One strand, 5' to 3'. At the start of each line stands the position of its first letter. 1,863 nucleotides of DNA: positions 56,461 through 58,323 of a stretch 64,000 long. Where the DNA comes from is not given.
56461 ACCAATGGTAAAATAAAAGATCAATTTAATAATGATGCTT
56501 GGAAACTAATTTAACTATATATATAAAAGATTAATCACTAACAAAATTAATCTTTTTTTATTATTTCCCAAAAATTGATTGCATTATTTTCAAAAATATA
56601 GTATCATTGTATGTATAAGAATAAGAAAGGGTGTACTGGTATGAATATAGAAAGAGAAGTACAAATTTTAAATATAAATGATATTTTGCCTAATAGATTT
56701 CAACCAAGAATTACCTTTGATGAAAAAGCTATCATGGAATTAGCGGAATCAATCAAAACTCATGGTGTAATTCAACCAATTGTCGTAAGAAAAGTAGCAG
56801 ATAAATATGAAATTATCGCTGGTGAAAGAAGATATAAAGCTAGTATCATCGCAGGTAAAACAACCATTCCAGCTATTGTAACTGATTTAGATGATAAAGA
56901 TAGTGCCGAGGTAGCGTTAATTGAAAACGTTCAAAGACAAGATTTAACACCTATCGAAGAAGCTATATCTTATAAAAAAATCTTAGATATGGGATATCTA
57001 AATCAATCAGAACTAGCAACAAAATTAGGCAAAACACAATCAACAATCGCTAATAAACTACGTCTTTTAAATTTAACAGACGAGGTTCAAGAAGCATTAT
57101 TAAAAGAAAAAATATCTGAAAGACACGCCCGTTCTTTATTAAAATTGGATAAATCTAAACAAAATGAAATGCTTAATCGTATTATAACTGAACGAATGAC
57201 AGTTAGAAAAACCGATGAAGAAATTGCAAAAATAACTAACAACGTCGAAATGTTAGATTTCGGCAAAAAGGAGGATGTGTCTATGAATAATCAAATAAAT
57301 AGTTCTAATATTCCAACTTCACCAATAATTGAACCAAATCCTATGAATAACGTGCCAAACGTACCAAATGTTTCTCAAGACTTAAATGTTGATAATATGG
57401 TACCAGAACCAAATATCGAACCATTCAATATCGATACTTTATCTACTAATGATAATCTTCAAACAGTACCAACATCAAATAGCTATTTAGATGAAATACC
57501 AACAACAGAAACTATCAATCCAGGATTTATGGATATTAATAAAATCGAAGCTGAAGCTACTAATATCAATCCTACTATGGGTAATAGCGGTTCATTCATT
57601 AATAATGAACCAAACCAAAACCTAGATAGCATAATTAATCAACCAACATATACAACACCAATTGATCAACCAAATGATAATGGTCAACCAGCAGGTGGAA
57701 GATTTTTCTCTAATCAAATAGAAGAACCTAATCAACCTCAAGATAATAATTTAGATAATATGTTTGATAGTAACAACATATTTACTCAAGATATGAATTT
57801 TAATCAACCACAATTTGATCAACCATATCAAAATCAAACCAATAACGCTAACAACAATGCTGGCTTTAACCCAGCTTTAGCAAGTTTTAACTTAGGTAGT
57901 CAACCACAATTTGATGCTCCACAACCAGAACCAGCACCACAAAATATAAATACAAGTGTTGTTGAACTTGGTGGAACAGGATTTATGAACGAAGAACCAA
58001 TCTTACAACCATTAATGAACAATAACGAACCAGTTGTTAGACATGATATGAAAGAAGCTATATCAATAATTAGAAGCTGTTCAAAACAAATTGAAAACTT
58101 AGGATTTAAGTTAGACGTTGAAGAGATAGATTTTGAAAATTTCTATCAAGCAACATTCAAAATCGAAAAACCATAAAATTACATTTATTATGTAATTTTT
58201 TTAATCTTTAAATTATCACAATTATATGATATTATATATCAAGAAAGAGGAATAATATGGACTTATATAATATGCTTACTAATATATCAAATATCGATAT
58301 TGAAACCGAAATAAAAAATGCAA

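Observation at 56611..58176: Second ParB/Noc-like protein with a ~300-residue N/Q/P-rich, prion-like low-complexity linker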

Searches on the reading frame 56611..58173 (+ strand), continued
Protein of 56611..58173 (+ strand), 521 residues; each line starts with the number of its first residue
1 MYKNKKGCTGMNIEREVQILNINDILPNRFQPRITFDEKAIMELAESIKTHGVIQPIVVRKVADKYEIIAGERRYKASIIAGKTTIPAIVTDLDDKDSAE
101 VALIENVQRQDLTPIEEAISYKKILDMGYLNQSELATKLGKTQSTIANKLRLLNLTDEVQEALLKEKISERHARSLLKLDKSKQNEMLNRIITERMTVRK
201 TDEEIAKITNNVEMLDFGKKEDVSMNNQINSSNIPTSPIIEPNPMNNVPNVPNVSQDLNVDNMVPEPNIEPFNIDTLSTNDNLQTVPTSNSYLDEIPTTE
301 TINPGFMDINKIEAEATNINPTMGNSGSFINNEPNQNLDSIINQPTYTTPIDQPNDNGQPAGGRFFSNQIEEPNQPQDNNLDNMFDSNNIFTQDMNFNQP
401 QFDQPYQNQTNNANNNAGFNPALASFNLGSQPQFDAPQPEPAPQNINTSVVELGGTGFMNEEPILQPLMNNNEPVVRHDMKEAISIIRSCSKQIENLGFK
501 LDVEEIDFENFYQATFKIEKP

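Call 40: predict_structure(alignment_id=A1)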
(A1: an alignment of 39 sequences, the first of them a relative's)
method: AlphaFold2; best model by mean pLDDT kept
length: 511 residues; sequences in the alignment: 39
mean_pLDDT: 63.6   pTM: 0.40
mean pLDDT of the five models: 63.6, 63.4, 63.1, 61.5, 60.1
residues with pLDDT >= 90: 112; 70-90: 119; 50-70: 48; < 50: 232
segments of 3 or more residues with pLDDT < 50: 1-3, 203-226, 233-247, 265-292, 294-297, 314-354, 356-462
pLDDT, mean of each block of 10 residues (from residue 1): 66 85 73 88 84 88 89 90 78 68 84 82 86 89 94 92 95 95 94 92 48 40 47 43 45 50 41 40 37 51 70 45 40 40 36 40 39 38 37 37 34 35 42 43 38 40 64 92 94 92 92 73
secondary structure, 60 per line:
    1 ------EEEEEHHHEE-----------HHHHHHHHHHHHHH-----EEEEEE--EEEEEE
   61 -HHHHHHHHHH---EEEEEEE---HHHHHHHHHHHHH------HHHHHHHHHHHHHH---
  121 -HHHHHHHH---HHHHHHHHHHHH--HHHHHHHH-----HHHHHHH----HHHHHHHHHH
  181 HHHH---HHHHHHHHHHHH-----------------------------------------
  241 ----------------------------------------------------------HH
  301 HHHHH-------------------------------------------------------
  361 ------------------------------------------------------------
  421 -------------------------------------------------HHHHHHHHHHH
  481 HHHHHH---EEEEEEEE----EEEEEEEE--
elements in order: E7-11 H28-41 E47-52 E55-60 H62-71 E75-81 H85-97 H104-117 H122-129 H133-144 H147-154 H160-166 H171-184 H188-199 H299-305 H470-486 E490-497 E502-509
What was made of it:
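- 57514..57567 (+): Motif B, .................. (family consensus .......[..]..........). It is the only helix predicted in the tether. AlphaFold2 helix at 299-305 with pLDDT about 70 (call 40).
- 58027..58173 (+): Noc-type C-terminal dimerisation domain (helix plus two strands). AlphaFold2 pLDDT above 90 (call 40).
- Checked: AlphaFold2 gives residues 1-200 as folded, 203-462 mostly below pLDDT 50, and 470-509 as helix-strand-strand with pLDDT above 90 (call 40).
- AlphaFold2 does not predict motif C as structured (call 40). The whole segment is predicted to be disordered (call 40).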

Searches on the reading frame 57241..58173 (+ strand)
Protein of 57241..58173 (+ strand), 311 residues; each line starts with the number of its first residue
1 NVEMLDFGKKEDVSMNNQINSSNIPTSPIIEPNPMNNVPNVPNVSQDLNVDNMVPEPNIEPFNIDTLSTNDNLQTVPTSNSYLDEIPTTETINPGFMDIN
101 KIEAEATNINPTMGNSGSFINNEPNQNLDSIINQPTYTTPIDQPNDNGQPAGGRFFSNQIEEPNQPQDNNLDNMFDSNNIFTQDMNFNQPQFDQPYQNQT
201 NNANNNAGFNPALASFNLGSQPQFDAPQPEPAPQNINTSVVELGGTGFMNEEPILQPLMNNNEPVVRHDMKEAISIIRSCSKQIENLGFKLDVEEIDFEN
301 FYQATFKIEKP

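Call 15: search_protein_families(library=pfam, proteins=[window:57241-58173:+], max_evalue=10)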
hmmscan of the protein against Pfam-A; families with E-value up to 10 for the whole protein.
window:57241-58173:+ (311 aa): 0 families
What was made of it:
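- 57241..58026 (+): 262-aa disordered, acidic, N/Q/P-rich tether (aa 201-462). No Pfam hit (call 15).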

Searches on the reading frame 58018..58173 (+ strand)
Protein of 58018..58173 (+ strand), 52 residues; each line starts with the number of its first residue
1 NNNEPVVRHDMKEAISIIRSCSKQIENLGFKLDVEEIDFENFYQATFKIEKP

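Call 14: search_protein_families(library=ncbifam, proteins=[window:58018-58173:+], max_evalue=10)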
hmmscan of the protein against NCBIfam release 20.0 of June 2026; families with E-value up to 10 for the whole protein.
seq(52 aa): 1 family
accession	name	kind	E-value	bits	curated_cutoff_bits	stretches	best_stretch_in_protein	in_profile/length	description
TIGR04285.1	nucleoid_noc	exception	0.015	14.6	315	1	7-51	211-255/255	nucleoid occlusion protein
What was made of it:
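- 58027..58173 (+): Matches positions 211-255 of the 255-position NCBIfam Noc model (call 14).
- On Noc (nucleoid occlusion protein): NCBIfam Noc model positions 211-255, E 0.015 (call 14).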

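Call 15: search_protein_families(library=pfam, proteins=[window:58018-58173:+], max_evalue=10)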
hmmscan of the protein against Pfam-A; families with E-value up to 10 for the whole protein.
seq(52 aa): 1 family
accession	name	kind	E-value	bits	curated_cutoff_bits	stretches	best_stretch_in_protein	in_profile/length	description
PF18860.6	AbiJ_NTD3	-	0.084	12.7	32.5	1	4-45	93-135/167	AbiJ N-terminal domain 3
